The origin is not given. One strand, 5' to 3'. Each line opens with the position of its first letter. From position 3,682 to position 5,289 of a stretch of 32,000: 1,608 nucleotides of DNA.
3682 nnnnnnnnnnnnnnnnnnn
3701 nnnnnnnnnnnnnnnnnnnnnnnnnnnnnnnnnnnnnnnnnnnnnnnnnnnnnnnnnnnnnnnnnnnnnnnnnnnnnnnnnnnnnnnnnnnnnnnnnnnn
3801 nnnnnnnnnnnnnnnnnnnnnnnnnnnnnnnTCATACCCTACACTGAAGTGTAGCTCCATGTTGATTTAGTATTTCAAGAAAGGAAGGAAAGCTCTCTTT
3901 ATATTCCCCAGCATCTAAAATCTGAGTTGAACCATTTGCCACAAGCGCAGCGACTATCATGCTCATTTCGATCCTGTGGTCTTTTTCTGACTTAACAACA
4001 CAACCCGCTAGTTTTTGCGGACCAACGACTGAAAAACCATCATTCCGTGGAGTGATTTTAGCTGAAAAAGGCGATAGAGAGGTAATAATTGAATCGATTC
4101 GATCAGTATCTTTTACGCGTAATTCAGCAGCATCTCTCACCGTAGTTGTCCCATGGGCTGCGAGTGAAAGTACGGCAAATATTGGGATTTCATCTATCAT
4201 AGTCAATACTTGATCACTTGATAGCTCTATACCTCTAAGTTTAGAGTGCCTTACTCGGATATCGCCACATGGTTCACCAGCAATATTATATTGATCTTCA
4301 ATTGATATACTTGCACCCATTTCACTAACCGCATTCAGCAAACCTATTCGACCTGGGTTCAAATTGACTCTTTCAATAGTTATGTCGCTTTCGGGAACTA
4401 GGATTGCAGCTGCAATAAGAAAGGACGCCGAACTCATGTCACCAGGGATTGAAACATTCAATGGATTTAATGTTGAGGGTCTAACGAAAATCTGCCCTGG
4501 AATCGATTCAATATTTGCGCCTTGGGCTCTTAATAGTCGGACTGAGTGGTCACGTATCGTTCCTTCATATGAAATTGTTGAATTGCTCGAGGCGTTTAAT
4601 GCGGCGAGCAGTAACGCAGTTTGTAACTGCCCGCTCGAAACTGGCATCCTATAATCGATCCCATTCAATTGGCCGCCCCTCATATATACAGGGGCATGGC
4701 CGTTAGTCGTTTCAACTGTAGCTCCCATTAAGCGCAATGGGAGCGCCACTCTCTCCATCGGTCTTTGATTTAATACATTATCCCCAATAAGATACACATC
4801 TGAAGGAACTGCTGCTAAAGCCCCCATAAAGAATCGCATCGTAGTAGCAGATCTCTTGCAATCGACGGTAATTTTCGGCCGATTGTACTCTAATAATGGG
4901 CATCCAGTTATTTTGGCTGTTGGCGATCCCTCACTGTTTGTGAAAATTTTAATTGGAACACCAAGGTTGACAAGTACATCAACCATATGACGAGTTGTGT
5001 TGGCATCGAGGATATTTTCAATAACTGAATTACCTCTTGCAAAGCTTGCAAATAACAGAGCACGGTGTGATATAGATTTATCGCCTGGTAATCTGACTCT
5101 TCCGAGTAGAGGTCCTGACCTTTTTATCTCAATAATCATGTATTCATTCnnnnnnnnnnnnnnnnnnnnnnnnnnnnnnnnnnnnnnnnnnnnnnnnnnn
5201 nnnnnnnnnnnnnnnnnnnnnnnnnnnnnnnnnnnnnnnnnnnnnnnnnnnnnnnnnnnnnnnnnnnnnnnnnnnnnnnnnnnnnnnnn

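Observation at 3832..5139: EPSP-synthase paralogue altered at the PEP/glyphosate-site residues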

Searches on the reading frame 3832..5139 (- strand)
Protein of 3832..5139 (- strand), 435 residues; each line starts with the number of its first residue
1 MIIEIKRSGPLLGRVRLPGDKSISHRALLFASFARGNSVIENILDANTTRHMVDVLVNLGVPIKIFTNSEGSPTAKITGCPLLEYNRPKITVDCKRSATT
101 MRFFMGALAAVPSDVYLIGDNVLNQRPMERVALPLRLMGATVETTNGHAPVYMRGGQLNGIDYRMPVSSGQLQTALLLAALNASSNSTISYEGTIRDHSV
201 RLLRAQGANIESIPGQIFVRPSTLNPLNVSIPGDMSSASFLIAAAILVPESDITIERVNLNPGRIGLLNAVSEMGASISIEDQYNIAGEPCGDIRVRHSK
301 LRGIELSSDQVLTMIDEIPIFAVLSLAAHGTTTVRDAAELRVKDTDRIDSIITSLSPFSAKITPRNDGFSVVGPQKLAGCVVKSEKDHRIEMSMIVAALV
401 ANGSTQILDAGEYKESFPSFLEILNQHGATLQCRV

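Call 5: search_protein_families(library=pfam, proteins=[window:3832-5139:-])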
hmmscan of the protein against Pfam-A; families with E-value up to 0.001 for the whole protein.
window:3832-5139:- (435 aa): 1 family
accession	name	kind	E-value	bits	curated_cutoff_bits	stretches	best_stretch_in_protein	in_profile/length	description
PF00275.25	EPSP_synthase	-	3.3e-93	313.1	22.8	1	7-424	3-417/417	EPSP synthase (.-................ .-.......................)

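Call 6: search_protein_families(library=ncbifam, proteins=[window:3832-5139:-])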
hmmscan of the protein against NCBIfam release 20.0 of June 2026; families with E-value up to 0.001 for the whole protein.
window:3832-5139:- (435 aa): 6 families
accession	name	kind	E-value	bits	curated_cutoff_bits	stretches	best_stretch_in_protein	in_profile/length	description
NF011381.1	PRK14806.1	equivalog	9.8e-105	351.4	902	1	3-432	304-731/733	bifunctional prephenate dehydrogenase/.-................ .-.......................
TIGR01356.1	aroA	equivalog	1.5e-100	336.9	287.25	1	13-429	1-414/415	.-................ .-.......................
NF008816.0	PRK11860.1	equivalog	4.2e-43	147.4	943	1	12-426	16-434/662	bifunctional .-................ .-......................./cytidylate kinase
NF006873.0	PRK09369.1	subfamily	2.7e-24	85.6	297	1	3-432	4-415/419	UDP-N-acetylglucosamine 1-carboxyvinyltransferase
TIGR01072.1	murA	equivalog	8.9e-22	77.4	392.7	1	3-431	4-414/416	UDP-N-acetylglucosamine 1-carboxyvinyltransferase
NF009470.0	PRK12830.1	equivalog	3.4e-16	59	552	1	4-432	5-413/417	UDP-N-acetylglucosamine 1-carboxyvinyltransferase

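Call 7: search_solved_structures(query=window:3832-5139:-, show_alignments=3)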
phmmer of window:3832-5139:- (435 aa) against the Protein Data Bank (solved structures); distinct sequences matched with E-value up to 0.001: 48.
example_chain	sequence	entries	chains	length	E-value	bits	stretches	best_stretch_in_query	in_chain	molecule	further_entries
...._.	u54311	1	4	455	1.8e-86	293.8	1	9-425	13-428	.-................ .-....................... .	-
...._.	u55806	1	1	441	3.8e-81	276.3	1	10-430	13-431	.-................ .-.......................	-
3roi_A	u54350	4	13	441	3.9e-81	276.2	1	10-430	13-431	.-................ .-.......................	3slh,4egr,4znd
4gfp_A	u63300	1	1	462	4.6e-81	276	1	10-430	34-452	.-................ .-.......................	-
5bs5_A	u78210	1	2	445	9e-74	252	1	12-432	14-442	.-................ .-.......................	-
5buf_A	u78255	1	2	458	1e-73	251.9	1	12-432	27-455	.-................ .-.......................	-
1rf4_A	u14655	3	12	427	2.8e-69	237.2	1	11-424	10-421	5-enolpyruvylshikimate-3-phosphate synthase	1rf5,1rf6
2pqb_A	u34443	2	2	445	9.9e-64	218.9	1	6-432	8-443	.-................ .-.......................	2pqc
2gg4_A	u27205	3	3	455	1e-63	218.9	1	6-432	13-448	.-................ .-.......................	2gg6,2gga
2pqd_A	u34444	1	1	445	3.5e-63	217.1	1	6-432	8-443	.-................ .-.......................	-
2ggd_A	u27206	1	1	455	3.6e-63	217.1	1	6-432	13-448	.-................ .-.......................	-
4n3p_A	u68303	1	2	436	1.7e-60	208.3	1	11-425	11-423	Serine Hydrolase OSH18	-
2qfq_A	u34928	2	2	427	1.9e-38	135.7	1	13-424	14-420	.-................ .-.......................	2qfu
1mi4_A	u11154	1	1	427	1.9e-38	135.7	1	13-424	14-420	5-enolpyruvylshikimate-3-phosphate synthase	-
2qfs_A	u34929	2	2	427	3.6e-38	134.8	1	13-424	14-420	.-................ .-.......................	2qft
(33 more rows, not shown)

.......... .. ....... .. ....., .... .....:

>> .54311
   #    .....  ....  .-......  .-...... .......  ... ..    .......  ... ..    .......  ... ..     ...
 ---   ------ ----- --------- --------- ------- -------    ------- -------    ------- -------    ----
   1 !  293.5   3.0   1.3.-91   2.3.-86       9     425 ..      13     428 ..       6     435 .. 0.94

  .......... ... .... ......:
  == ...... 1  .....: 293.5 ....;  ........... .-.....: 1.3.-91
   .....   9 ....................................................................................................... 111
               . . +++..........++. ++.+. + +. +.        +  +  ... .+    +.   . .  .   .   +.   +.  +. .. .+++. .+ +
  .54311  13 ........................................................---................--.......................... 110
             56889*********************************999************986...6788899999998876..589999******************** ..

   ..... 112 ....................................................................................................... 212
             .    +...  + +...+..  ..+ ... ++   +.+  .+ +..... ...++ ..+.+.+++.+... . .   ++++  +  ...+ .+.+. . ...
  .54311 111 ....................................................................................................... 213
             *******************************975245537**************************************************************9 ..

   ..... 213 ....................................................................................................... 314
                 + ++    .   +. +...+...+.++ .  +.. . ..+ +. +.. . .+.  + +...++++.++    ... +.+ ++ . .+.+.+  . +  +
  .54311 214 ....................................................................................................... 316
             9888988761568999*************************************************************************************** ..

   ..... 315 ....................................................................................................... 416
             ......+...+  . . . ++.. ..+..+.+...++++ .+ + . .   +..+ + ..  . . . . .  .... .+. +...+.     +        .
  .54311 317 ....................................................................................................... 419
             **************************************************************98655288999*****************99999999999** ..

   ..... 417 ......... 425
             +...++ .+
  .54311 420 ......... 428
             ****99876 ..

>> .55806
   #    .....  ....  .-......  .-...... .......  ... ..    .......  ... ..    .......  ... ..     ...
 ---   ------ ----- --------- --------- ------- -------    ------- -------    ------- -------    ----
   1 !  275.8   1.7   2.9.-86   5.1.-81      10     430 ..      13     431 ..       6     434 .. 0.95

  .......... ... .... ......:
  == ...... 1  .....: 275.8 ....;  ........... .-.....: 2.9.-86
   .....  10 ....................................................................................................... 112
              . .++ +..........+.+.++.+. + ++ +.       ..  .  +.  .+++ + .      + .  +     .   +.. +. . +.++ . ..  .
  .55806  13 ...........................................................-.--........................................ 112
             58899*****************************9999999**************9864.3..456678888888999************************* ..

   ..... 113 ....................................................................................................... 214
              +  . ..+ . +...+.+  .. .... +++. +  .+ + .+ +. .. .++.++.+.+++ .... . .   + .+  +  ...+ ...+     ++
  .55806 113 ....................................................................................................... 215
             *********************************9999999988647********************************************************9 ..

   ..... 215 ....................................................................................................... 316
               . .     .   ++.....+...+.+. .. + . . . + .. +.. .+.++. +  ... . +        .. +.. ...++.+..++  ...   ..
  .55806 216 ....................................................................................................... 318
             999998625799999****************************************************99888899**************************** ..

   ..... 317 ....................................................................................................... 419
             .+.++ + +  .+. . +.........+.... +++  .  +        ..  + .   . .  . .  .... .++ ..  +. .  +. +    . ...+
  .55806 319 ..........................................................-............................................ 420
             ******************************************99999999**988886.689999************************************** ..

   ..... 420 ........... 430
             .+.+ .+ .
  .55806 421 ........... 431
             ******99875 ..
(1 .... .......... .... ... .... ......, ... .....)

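Call 9: find_homologous_proteins(query=window:3832-5139:-, max_evalue=1e-30)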
Query window:3832-5139:- (435 aa): 6825 proteins with E <= 1e-30 among 8000 candidates; the best 120 are listed.
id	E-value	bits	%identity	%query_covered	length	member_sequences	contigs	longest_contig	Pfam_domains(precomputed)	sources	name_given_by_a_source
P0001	6.6e-280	946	100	100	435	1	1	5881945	PF00275.26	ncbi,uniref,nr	ncbi:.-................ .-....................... [Acaryochloris marina]|uniref:3-phosphoshikimate 1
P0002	1.2e-120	421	50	97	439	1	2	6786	PF00275.26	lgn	-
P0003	1.5e-120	421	49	97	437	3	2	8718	PF00275.26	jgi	-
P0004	4.0e-118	413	50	97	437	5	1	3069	PF00275.26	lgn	-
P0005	8.0e-118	412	49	97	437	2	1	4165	PF00275.26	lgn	-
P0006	2.5e-116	407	48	97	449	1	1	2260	PF00275.26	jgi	-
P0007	3.0e-116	407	51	97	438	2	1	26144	PF00275.26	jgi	jgi:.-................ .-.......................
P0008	3.4e-116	407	48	98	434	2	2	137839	PF00275.26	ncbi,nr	ncbi:MAG: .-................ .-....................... [Anaerolineaceae bacterium]|nr:3-phosphoshiki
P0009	5.2e-116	406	49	97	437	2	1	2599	PF00275.26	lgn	-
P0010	7.1e-116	406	47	100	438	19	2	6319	PF00275.26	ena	-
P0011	1.1e-115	405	48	97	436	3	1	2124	PF00275.26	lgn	-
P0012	1.3e-115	405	48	97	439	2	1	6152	PF00275.26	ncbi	-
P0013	2.4e-115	404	49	97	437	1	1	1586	PF00275.26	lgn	-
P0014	3.7e-115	403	48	97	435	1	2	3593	PF00275.26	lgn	-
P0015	1.2e-114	402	48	97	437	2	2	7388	PF00275.26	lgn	-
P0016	3.0e-114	400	48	97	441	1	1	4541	PF00275.26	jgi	jgi:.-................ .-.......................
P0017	3.3e-114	400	48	97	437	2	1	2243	PF00275.26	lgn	-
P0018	4.0e-114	400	48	97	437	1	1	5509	PF00275.26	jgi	-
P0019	6.9e-114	399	48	99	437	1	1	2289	PF00275.26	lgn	-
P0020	1.6e-113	398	48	97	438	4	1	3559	PF00275.26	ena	-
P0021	1.7e-113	398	47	97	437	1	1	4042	PF00275.26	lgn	-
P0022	2.5e-113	397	47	97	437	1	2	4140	PF00275.26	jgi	jgi:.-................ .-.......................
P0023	3.3e-113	397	47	97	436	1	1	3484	PF00275.26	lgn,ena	-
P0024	9.0e-113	395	47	97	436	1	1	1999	PF00275.26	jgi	jgi:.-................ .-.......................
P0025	1.7e-112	394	47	97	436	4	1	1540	PF00275.26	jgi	jgi:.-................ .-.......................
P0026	2.2e-112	394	46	99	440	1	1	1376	PF00275.26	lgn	-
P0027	2.3e-112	394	46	100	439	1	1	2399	PF00275.26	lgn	-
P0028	2.9e-112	394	47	97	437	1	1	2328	PF00275.26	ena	-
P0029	4.1e-112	393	46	100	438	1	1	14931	PF00275.26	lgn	-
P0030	6.1e-112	393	48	96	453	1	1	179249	PF00275.26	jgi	jgi:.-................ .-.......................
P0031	6.4e-112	393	48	97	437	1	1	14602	PF00275.26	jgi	jgi:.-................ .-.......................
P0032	7.0e-112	392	48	97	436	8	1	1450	PF00275.26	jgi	jgi:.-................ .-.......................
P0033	8.4e-112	392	47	97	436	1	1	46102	PF00275.26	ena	-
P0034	8.9e-112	392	47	97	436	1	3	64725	PF00275.26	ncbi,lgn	-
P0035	1.1e-111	392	47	97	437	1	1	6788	PF00275.26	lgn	-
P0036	2.2e-111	391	47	98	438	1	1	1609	PF00275.26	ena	-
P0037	3.0e-111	390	48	97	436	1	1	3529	PF00275.26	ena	-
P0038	3.9e-111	390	47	98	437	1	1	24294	PF00275.26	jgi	-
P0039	5.1e-111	390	46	100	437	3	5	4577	PF00275.26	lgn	-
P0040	7.2e-111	389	47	100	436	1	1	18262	PF00275.26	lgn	-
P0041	1.9e-110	388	48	97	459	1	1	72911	PF00275.26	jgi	jgi:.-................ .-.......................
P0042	2.1e-110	387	47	97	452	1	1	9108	PF00275.26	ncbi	-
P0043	2.2e-110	387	48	96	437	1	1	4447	PF00275.26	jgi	jgi:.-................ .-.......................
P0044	2.3e-110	387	47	98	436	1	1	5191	PF00275.26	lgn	-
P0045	6.5e-110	386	46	99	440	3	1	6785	PF00275.26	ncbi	-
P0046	6.6e-110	386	46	99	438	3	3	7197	PF00275.26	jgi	-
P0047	8.7e-110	385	47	97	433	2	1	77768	PF00275.26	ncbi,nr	ncbi:MAG: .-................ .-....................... [Anaerolineae bacterium]|nr:3-phosphoshikimat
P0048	1.0e-109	385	48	97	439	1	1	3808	PF00275.26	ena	-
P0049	1.2e-109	385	46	100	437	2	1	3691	PF00275.26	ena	-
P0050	1.7e-109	385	46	97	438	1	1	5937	PF00275.26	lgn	-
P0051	1.7e-109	385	47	97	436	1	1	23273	PF00275.26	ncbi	-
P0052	4.9e-109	383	46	97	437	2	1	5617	PF00275.26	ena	-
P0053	6.1e-109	383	46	97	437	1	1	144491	PF00275.26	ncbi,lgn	-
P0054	1.9e-108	381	46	97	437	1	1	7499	PF00275.26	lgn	-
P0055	1.9e-108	381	46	97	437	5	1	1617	PF00275.26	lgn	-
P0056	2.1e-108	381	46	100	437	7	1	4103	PF00275.26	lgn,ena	-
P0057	2.6e-108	381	46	97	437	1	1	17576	PF00275.26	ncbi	ncbi:MAG: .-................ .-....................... [Anaerolineae bacterium]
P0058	4.4e-108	380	47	97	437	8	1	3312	PF00275.26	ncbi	-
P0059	5.9e-108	379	47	97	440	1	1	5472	PF00275.26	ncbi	-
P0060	6.0e-108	379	46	97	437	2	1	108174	PF00275.26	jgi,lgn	-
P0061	1.3e-107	378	47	97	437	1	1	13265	PF00275.26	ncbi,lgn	-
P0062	1.6e-107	378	44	100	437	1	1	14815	PF00275.26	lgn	-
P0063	2.7e-107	377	46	100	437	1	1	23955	PF00275.26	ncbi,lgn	-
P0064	8.5e-107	376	45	97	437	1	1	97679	PF00275.26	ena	-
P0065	2.4e-106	374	47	93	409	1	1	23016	PF00275.26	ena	-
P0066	2.4e-106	374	46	100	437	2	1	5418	PF00275.26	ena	-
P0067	2.9e-106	374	46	97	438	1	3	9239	PF00275.26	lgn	-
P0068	6.9e-106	373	45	99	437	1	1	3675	PF00275.26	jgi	jgi:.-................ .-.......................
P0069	1.1e-105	372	47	91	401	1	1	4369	PF00275.26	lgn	-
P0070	1.5e-105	372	46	97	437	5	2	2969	PF00275.26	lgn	-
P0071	8.0e-105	369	47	97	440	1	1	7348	PF00275.26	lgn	-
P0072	2.4e-104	368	45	93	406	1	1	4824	PF00275.26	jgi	jgi:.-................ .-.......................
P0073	3.0e-103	364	46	92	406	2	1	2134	PF00275.26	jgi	jgi:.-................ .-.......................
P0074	4.5e-103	363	46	92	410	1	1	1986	PF00275.26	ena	-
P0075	8.8e-103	362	47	93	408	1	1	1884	PF00275.26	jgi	jgi:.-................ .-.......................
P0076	1.8e-102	361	48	90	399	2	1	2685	PF00275.26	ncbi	ncbi:MAG: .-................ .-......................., partial [Chloroflexi bacterium]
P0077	2.9e-102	361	45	98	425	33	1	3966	PF00275.26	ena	-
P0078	4.4e-102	360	46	97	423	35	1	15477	PF00275.26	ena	-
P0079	3.1e-101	357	45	96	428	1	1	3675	PF00275.26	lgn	-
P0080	1.1e-100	355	45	97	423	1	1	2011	PF00275.26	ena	-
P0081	1.2e-100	355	43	97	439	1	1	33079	PF00275.26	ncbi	-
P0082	2.7e-100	354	46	95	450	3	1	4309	PF00275.26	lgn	-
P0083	6.9e-100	353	44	97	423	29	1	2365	PF00275.26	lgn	-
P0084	7.8e-100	353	44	97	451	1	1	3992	PF00275.26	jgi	jgi:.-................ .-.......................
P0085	1.3e-99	352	45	97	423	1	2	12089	PF00275.26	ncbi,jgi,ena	jgi:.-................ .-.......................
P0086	1.8e-99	352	45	99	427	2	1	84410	PF00275.26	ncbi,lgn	-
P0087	2.2e-99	351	44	97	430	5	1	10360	PF00275.26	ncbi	-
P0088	2.5e-99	351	45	99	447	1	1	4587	PF00275.26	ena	-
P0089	3.8e-99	350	43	99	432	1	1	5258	PF00275.26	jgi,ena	-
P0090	5.4e-99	350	46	97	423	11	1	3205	PF00275.26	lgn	-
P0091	1.0e-98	349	46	97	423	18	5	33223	PF00275.26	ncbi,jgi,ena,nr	ncbi:MAG TPA: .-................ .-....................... [Anaerolineales bacterium]|nr:3-phosphosh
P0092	1.2e-98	349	45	100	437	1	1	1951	PF00275.26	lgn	-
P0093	1.5e-98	348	44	97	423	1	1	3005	PF00275.26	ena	-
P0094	2.0e-98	348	44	98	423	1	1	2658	PF00275.26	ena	-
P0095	2.2e-98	348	45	98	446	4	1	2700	PF00275.26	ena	-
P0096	2.6e-98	348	44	97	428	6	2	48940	PF00275.26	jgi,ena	jgi:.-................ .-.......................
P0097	3.0e-98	348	43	97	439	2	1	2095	PF00275.26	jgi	-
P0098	3.2e-98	347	45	100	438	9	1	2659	PF00275.26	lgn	-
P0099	4.0e-98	347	44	98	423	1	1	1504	PF00275.26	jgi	-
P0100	4.2e-98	347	46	97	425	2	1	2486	PF00275.26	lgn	-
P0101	5.7e-98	347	45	98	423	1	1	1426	PF00275.26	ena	-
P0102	7.4e-98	346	45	98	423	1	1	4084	PF00275.26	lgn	-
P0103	8.2e-98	346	44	98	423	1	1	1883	PF00275.26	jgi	jgi:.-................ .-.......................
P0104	9.7e-98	346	46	95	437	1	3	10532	PF00275.26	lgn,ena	-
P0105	9.9e-98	346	45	97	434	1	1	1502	PF00275.26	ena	-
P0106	1.0e-97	346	47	88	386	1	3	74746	PF00275.26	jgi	jgi:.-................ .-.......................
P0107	1.1e-97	346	44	98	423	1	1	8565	PF00275.26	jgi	-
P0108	1.1e-97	346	44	98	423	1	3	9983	PF00275.26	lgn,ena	-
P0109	1.4e-97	345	44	98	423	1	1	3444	PF00275.26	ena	-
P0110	1.6e-97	345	45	98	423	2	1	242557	PF00275.26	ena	-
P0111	1.6e-97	345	46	95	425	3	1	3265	PF00275.26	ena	-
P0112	1.8e-97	345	44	98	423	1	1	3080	PF00275.26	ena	-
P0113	1.8e-97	345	44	100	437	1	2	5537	PF00275.26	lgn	-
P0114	2.1e-97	345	44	98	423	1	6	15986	PF00275.26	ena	-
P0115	2.5e-97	344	45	98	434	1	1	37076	PF00275.26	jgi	jgi:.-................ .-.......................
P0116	2.6e-97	344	41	100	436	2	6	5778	PF00275.26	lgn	-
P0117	2.7e-97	344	45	99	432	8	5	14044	PF00275.26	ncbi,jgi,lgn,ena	-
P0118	2.8e-97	344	44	98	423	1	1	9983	PF00275.26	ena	-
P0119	3.6e-97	344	44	97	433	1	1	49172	PF00275.26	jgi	jgi:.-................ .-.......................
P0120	3.8e-97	344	43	97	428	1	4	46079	PF00275.26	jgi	jgi:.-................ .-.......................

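Call 12: find_encoding_contigs(protein=P0001, flank=10000, max_places=5)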
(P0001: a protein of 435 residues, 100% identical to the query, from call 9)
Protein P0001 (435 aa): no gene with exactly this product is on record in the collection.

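Call 16: find_encoding_contigs(protein=P0041, flank=10000, max_places=3)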
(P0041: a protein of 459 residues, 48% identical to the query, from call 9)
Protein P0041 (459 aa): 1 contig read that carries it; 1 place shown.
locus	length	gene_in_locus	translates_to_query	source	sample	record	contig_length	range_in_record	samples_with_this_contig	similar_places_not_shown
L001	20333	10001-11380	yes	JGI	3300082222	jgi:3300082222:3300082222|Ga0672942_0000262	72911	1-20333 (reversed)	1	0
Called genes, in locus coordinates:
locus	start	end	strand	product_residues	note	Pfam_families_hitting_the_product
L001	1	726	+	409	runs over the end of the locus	PF02163:Peptidase_M50, PF00595:PDZ, PF13180:PDZ_2 (weak), PF17820:PDZ_6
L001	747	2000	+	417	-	PF04551:GcpE, PF26540:GcpE_C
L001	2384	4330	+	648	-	-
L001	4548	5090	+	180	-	PF12728:HTH_17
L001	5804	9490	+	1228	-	PF00931:NB-ARC, PF23381:Beta-prop_IFT122_1st, PF23393:Beta-prop_WDR90_POC16_2nd, PF23414:Beta-prop_EML_2, PF24796:WDR55, PF24805:EIF3I, PF24807:WD40_CDC20-Fz, PF24814:WD40_Prp19, +192 more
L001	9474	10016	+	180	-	PF00903:Glyoxalase, PF13669:Glyoxalase_4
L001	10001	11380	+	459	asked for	PF00275:EPSP_synthase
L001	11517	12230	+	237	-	PF02668:TauD, PF08943:CsiD (weak)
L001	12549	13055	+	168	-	PF01220:DHquinase_II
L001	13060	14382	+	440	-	PF00275:EPSP_synthase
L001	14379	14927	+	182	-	PF01202:SKI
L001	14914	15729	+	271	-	PF08501:Shikimate_dh_N, PF01488:Shikimate_DH, PF18317:SDH_C (weak)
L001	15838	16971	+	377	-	PF00465:Fe-ADH (weak), PF13685:Fe-ADH_2, PF01761:DHQ_synthase, PF24621:DHQS_C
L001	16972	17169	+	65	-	PF01220:DHquinase_II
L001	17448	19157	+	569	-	PF01202:SKI, PF13238:AAA_18, PF00465:Fe-ADH, PF13685:Fe-ADH_2, PF01761:DHQ_synthase, PF24621:DHQS_C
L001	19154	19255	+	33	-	-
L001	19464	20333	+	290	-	?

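Call 17: find_encoding_contigs(protein=P0084, flank=10000, max_places=3)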
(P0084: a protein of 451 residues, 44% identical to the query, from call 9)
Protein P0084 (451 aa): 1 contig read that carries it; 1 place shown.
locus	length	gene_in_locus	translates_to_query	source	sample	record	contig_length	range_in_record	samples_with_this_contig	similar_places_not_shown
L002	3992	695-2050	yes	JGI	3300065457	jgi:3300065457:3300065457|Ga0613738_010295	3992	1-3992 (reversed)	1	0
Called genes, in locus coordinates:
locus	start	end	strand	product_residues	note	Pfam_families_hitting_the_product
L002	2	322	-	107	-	?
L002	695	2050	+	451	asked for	PF00275:EPSP_synthase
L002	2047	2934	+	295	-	PF08282:Hydrolase_3, PF05116:S6PP (weak)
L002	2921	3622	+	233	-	PF02668:TauD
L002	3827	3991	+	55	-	?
